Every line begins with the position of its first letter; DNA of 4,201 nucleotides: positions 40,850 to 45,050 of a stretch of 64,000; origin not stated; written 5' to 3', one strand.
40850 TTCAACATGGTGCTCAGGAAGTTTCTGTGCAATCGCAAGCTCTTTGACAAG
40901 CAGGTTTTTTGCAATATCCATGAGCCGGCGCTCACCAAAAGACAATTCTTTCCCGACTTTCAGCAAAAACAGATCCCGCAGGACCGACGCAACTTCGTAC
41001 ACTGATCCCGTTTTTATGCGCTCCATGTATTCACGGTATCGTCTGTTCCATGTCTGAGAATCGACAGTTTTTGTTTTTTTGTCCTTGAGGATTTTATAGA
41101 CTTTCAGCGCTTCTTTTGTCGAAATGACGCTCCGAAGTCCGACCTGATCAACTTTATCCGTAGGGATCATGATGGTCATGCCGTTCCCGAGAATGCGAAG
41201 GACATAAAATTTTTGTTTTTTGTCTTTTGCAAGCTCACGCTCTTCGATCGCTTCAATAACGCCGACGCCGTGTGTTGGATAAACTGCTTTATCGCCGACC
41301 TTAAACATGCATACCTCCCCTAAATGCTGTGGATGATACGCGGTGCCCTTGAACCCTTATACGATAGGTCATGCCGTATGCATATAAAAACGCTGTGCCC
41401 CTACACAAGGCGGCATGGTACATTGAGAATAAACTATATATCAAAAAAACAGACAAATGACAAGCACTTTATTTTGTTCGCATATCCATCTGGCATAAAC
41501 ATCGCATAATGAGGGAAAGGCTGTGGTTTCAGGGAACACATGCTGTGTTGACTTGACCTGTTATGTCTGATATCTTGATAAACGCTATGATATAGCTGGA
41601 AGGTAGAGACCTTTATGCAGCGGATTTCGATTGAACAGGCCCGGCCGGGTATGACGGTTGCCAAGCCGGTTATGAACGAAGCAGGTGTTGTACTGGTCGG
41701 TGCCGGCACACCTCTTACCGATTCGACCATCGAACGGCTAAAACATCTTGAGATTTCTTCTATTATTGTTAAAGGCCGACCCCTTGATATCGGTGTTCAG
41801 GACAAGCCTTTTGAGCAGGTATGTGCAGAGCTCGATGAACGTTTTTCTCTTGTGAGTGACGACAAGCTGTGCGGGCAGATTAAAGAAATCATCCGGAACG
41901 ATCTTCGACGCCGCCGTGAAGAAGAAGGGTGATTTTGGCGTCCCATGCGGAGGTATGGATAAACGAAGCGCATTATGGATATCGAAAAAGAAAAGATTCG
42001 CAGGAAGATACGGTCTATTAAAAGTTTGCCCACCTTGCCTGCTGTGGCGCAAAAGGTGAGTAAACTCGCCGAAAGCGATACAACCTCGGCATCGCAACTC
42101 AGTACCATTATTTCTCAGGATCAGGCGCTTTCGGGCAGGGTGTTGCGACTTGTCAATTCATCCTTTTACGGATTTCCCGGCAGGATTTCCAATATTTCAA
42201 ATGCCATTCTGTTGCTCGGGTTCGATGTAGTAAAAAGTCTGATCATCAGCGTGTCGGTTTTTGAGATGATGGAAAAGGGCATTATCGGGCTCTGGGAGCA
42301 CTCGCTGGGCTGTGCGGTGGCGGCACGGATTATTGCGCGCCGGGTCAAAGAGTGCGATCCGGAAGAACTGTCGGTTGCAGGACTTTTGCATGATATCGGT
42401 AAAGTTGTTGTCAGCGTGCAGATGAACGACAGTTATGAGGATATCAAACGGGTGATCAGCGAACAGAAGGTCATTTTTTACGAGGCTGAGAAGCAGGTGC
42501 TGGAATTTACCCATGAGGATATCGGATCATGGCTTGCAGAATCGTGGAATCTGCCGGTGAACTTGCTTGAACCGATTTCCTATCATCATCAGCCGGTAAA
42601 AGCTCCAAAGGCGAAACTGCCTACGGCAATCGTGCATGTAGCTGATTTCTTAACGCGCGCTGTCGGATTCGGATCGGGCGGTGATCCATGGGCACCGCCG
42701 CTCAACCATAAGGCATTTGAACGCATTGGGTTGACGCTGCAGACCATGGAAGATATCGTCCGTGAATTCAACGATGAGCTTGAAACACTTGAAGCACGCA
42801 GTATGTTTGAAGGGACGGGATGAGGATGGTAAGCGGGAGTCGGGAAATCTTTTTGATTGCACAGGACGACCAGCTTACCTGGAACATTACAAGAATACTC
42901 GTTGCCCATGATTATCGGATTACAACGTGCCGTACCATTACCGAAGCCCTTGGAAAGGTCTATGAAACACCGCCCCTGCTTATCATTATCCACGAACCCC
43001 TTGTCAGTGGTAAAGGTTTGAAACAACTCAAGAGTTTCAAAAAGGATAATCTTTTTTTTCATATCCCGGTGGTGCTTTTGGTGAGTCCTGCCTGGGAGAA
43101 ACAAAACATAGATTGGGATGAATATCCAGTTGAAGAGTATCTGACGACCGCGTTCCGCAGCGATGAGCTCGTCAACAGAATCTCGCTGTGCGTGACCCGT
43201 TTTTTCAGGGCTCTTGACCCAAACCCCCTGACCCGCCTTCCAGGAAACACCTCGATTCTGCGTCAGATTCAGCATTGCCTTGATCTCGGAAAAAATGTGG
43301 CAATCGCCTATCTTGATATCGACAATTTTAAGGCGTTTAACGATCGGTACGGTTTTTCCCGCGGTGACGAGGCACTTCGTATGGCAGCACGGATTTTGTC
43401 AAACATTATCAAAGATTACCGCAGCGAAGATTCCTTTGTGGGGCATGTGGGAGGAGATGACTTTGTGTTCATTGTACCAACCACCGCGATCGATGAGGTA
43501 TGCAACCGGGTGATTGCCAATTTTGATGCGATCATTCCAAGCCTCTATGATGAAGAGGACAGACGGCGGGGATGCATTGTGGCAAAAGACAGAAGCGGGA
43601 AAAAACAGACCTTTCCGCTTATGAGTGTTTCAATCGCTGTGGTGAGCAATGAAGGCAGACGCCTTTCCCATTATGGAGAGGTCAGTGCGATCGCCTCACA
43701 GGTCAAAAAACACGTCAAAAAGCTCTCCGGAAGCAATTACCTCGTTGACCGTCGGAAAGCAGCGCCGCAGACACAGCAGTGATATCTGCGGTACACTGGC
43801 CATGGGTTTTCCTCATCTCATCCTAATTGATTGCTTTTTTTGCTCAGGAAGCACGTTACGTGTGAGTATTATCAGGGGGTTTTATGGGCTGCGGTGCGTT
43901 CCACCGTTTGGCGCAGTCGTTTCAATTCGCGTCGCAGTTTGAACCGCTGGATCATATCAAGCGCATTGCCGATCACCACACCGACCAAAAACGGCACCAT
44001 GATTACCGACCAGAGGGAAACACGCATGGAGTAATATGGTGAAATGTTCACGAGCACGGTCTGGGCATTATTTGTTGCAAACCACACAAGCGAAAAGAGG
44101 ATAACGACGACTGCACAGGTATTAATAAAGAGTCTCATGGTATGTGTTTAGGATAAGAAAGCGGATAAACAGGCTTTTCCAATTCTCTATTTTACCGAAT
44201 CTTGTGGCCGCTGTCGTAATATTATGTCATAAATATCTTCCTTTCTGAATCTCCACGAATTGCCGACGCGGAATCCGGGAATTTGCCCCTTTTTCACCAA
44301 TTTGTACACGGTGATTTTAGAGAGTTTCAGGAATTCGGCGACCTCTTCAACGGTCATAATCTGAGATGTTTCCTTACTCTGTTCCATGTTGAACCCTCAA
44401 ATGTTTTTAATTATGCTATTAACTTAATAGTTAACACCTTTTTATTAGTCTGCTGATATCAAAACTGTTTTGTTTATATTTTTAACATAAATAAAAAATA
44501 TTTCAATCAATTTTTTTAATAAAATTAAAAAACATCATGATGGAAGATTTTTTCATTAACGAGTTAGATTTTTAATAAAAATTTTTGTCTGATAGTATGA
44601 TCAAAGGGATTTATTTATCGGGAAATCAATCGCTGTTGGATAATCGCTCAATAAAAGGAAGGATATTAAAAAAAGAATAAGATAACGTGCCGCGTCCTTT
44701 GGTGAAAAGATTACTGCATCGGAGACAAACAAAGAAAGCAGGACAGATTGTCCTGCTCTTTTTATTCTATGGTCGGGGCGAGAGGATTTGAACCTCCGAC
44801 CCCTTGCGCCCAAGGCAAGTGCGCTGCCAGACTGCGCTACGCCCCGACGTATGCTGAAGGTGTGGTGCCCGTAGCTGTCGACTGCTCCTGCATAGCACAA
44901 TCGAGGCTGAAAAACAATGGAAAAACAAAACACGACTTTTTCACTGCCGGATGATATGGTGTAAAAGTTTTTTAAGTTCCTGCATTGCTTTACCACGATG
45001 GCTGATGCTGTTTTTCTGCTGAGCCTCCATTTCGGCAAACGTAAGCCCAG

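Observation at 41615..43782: Translationally coupled c-di-GMP module: DUF3391-like mini-protein, HDOD protein and pseudo-receiver GGDDF cyclase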

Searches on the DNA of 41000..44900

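Call 70: search_rna_families(source=window, start=41000, end=44900, threshold=evalue, max_evalue=1)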
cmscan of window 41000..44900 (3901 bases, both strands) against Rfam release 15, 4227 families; matches with E-value up to 1: 1.
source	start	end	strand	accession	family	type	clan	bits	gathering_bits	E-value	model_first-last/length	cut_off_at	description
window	44773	44846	-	RF00005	tRNA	Gene; tRNA;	CL00001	65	29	4.6e-13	1-71/71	no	tRNA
